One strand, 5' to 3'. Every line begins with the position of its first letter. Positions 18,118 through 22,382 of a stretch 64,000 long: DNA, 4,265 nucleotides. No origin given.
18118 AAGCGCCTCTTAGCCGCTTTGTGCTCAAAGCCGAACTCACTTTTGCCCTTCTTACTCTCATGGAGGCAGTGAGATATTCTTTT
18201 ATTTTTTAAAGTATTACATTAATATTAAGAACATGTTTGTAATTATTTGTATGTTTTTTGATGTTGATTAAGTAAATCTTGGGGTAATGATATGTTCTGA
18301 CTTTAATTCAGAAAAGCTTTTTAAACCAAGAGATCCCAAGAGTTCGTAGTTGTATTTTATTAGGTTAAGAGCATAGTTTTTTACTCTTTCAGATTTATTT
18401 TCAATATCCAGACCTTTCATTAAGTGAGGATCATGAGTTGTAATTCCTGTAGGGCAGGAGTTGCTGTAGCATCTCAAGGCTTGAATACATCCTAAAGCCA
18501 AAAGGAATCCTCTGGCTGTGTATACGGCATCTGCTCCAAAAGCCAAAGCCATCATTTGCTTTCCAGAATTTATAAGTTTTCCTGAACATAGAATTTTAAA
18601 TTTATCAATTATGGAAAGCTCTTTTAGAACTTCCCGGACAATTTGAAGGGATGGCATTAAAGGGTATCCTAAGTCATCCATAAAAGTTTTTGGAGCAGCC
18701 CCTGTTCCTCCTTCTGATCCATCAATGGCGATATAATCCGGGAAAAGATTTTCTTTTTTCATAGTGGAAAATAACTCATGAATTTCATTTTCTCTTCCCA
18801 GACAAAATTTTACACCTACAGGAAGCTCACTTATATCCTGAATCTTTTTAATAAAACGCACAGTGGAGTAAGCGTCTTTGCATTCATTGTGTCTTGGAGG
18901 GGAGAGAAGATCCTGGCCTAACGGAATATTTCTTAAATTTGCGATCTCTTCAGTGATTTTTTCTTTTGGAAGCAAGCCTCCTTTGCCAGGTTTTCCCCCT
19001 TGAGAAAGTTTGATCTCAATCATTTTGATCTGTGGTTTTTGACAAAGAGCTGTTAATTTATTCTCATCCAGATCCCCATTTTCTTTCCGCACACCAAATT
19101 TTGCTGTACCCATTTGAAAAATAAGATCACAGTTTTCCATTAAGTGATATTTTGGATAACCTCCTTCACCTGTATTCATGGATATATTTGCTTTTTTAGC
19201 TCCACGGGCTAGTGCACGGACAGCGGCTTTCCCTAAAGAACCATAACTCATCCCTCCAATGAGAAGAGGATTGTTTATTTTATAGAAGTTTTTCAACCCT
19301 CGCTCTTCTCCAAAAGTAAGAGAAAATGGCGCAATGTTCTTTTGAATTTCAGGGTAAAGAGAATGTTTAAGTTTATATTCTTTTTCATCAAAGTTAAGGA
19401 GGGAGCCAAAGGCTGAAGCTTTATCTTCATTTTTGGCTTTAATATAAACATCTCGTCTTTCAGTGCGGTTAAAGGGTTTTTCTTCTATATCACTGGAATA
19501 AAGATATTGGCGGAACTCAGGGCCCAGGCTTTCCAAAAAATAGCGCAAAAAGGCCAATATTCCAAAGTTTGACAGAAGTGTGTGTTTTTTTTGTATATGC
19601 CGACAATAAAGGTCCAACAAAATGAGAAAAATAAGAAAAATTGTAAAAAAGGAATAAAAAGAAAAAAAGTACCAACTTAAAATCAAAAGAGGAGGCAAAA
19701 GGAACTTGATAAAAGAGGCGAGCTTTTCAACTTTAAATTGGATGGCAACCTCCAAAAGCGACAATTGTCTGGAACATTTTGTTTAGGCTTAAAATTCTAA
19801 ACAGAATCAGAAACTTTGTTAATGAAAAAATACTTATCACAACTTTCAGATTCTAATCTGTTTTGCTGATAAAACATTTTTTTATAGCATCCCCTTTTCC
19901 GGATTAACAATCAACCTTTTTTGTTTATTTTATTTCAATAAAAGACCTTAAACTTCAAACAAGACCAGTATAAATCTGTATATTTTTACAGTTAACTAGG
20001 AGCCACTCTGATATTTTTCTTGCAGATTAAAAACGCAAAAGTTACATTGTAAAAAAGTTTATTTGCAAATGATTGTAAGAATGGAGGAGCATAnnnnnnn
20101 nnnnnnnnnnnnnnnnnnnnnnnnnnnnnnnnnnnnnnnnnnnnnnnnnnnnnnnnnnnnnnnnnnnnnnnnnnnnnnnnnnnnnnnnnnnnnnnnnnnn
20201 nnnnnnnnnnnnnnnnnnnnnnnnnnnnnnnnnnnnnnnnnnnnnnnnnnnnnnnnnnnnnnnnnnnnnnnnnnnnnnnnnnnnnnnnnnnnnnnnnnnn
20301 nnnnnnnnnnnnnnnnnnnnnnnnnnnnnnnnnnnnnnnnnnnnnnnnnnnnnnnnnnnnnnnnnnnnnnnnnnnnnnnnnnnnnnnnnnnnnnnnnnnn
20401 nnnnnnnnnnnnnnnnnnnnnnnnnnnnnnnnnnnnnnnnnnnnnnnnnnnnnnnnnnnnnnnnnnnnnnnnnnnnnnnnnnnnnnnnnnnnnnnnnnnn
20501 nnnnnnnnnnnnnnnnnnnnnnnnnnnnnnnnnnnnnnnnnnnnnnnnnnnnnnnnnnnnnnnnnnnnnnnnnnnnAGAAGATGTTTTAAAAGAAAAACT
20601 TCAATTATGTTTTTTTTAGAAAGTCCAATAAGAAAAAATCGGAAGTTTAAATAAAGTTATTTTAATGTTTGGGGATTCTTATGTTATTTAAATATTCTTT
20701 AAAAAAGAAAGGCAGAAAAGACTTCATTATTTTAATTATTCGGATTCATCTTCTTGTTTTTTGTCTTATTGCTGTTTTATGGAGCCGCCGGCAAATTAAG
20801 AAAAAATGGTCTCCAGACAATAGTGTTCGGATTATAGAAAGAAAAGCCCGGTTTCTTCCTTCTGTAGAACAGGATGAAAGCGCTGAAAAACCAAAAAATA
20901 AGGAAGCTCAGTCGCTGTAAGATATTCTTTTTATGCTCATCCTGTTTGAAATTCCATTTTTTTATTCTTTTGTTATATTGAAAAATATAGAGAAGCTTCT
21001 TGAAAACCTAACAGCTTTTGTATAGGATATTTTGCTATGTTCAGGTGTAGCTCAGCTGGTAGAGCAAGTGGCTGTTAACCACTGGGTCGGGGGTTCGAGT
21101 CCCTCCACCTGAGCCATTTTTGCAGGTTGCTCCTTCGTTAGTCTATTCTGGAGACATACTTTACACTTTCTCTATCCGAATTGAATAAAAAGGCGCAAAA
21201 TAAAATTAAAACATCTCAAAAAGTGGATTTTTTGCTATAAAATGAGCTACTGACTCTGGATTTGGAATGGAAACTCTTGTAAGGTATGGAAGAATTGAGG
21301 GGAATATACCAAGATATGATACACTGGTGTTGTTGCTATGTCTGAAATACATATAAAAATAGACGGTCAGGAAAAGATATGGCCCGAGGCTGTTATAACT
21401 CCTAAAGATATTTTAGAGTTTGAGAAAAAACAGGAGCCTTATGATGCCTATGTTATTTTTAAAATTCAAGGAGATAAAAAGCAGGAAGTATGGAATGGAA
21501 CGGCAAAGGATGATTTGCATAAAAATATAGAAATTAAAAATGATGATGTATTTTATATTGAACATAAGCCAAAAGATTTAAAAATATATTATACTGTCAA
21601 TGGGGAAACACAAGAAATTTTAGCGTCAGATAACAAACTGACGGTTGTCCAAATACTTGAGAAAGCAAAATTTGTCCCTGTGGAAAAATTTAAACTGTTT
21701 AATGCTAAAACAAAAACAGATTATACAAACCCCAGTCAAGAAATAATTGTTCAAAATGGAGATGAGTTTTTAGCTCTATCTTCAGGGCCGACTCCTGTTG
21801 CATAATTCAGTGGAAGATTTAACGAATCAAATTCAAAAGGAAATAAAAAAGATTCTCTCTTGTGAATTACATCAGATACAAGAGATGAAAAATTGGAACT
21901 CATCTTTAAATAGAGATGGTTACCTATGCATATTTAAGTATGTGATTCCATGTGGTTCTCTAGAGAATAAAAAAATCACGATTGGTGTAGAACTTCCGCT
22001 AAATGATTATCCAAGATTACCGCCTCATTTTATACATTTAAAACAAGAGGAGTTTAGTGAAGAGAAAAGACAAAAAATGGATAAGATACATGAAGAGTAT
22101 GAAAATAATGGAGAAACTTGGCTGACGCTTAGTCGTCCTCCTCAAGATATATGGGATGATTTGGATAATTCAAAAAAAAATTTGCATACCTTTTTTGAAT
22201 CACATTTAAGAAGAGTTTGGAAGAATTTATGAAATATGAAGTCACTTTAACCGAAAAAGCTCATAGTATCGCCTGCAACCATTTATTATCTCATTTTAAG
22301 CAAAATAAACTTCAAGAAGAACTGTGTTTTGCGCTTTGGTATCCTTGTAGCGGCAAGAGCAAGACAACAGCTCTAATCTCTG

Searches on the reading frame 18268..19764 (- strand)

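Call 3: search_protein_families(library=pfam, proteins=[window:18268-19764:-], max_evalue=0.1)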
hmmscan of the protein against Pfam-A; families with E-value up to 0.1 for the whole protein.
window:18268-19764:- (498 aa): 2 families
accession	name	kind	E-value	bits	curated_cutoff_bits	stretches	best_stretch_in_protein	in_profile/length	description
PF01645.23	Glu_synthase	-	2.7e-85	287.2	20.4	1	135-481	42-368/369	Conserved region in glutamate synthase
PF01070.24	FMN_dh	-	0.03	13.8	24.9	0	372-426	259-311/350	FMN-dependent dehydrogenase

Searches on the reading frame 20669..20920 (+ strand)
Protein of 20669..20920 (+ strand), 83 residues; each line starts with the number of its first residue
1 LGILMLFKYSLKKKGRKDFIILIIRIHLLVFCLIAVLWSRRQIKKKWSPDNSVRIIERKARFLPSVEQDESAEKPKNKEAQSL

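Call 97: search_protein_families(library=pfam, proteins=[window:20669-20920:+], max_evalue=0.1)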
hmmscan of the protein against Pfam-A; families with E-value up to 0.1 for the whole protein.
window:20669-20920:+ (83 aa): 2 families
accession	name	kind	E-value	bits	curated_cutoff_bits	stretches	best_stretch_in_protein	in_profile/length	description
PF21314.2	TM_ErbB1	-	0.02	15.1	27.1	1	28-46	13-31/36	Epidermal growth factor receptor transmembrane-juxtamembrane segment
PF12823.12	DUF3817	-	0.083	14.1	27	1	3-54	20-65/85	Domain of unknown function (DUF3817)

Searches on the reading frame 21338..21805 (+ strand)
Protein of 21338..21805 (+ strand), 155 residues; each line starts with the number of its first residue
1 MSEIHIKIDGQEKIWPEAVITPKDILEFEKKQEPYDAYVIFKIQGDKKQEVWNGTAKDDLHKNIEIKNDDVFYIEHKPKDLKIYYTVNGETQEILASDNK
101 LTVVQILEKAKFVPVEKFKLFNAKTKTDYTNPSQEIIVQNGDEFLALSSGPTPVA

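Call 3: search_protein_families(library=pfam, proteins=[window:21338-21805:+], max_evalue=0.1)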
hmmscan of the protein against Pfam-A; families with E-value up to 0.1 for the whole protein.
window:21338-21805:+ (155 aa): 1 family
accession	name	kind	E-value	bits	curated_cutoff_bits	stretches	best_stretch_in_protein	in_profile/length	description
PF14452.12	Multi_ubiq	-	0.00037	21.1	24.5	1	6-46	3-44/69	Multiubiquitin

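Call 4: search_protein_families(library=padloc, proteins=[window:21338-21805:+], max_evalue=0.1)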
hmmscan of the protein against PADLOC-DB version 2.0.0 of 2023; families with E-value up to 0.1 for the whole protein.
window:21338-21805:+ (155 aa): 0 families

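Call 5: search_protein_families(library=ncbifam, proteins=[window:21338-21805:+], max_evalue=0.1)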
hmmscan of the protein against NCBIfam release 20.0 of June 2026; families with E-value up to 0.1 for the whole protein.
window:21338-21805:+ (155 aa): 0 families

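Call 6: search_protein_families(library=phrogs, proteins=[window:21338-21805:+], max_evalue=0.1)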
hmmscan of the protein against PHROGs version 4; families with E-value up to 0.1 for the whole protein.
window:21338-21805:+ (155 aa): 3 families
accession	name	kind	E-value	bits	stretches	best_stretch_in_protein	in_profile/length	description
phrog_3612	-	unknown function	0.018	16.4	1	95-136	14-54/88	-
phrog_8012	-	unknown function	0.03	15.5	1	94-138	11-55/87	-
phrog_8466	-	unknown function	0.042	15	1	49-86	31-67/72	-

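Call 95: search_solved_structures(query=window:21338-21805:+, max_evalue=1, show_alignments=2)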
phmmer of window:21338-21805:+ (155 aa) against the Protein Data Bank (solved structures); distinct sequences matched with E-value up to 1: 4.
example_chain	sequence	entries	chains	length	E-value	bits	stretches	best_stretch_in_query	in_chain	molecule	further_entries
7k5b_A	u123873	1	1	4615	0.66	13.1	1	11-137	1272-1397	Dynein heavy chain, outer arm protein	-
7k58_A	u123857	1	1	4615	0.67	13.1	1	11-137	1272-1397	Dynein heavy chain, outer arm protein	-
7kek_A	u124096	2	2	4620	0.67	13.1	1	11-137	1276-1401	Dynein alpha heavy chain | Dynein heavy chain, outer arm protein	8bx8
6zyw_C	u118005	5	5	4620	0.67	13.1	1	11-137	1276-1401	Dynein heavy chain, outer arm protein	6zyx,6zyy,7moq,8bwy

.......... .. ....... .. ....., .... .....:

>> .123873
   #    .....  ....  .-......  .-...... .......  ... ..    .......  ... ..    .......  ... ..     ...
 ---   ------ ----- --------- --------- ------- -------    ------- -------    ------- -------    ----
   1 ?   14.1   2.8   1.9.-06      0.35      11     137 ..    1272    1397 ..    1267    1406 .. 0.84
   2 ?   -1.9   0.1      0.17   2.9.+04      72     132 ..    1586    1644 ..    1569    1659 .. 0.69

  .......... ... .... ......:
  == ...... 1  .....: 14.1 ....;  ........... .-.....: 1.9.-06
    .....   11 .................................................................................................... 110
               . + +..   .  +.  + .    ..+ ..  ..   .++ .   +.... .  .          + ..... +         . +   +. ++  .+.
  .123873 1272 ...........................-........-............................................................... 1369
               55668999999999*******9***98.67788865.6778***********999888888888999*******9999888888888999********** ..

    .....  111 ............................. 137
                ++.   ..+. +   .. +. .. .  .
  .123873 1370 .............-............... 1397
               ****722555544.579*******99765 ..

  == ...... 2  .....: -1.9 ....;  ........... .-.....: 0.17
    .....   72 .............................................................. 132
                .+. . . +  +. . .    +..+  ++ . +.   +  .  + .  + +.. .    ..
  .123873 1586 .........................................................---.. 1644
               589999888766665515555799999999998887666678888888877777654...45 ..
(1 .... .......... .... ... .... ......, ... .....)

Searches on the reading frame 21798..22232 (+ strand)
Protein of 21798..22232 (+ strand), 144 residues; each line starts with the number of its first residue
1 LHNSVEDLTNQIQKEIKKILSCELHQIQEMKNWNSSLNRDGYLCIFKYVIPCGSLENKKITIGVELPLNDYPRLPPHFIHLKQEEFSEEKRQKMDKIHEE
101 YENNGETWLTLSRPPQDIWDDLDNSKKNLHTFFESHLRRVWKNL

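Call 3: search_protein_families(library=pfam, proteins=[window:21798-22232:+], max_evalue=0.1)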
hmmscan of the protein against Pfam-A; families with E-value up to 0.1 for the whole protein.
window:21798-22232:+ (144 aa): 2 families
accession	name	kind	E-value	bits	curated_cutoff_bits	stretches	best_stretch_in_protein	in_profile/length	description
PF05773.27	RWD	-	0.02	15.5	22.8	1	32-103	44-94/112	RWD domain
PF15587.11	Imm9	-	0.04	14.5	25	1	5-93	18-105/149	Immunity protein 9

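Call 4: search_protein_families(library=padloc, proteins=[window:21798-22232:+], max_evalue=0.1)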
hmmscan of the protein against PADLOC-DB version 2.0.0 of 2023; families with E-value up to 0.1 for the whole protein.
window:21798-22232:+ (144 aa): 0 families

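Call 5: search_protein_families(library=ncbifam, proteins=[window:21798-22232:+], max_evalue=0.1)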
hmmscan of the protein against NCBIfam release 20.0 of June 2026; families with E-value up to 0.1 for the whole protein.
window:21798-22232:+ (144 aa): 0 families

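Call 6: search_protein_families(library=phrogs, proteins=[window:21798-22232:+], max_evalue=0.1)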
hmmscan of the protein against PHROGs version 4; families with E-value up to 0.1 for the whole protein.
window:21798-22232:+ (144 aa): 0 families

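Call 94: search_solved_structures(query=window:21798-22232:+, max_evalue=1, show_alignments=2)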
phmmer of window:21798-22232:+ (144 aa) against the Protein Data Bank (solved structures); distinct sequences matched with E-value up to 1: 1.
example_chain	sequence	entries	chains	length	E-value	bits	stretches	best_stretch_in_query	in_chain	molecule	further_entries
2okv_A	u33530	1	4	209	0.23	15.1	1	4-67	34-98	Probable D-tyrosyl-tRNA(Tyr) deacylase 1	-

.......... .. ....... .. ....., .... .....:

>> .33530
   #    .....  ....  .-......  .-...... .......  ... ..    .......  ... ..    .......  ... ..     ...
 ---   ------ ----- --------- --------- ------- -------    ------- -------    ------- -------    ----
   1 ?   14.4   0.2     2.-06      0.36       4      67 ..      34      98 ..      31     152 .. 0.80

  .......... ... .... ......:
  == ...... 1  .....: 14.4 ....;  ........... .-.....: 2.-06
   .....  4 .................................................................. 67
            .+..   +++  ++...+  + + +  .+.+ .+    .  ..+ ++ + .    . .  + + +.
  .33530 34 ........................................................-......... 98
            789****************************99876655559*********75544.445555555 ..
